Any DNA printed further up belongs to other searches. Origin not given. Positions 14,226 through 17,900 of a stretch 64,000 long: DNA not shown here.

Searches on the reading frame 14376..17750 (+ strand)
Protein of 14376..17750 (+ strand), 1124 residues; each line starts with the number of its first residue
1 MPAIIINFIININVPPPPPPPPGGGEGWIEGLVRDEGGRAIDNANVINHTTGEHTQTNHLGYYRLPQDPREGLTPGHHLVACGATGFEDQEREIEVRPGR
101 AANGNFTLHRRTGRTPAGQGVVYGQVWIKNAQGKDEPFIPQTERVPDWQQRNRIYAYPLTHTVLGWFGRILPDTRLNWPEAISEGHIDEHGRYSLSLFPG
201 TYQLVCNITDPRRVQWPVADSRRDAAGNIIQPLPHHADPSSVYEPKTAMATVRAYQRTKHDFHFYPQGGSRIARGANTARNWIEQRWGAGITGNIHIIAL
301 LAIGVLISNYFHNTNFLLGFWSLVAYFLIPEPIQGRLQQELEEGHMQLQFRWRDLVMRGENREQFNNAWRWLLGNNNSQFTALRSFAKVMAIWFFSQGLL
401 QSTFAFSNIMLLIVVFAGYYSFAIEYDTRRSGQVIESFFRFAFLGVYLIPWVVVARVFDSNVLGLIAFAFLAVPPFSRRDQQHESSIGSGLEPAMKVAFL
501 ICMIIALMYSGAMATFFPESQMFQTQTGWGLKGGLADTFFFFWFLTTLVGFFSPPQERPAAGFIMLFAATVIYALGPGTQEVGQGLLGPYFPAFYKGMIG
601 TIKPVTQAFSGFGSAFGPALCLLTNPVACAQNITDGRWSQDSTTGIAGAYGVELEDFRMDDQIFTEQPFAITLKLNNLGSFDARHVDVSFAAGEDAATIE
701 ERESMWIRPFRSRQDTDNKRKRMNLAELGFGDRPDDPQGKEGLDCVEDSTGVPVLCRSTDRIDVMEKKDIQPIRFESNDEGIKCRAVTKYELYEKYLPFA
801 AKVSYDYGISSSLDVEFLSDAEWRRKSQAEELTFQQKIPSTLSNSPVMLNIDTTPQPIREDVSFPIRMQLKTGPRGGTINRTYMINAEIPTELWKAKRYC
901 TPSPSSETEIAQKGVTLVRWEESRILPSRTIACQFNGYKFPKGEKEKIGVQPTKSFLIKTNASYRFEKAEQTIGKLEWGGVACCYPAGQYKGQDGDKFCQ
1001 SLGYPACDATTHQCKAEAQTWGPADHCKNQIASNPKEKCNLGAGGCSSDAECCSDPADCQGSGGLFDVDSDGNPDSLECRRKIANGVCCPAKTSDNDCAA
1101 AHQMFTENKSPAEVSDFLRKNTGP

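Call 18: search_protein_families(library=ncbifam, proteins=[window:14376-17750:+], max_evalue=0.00001)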
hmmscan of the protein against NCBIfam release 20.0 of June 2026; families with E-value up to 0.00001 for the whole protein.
window:14376-17750:+ (1124 aa): 1 family
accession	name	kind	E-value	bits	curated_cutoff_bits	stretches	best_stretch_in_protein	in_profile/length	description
NF052345.1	S_layer_anammox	exception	1.9e-06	25.6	1400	1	16-119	1302-1402/1596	Kustd1514 family S-layer glycoprotein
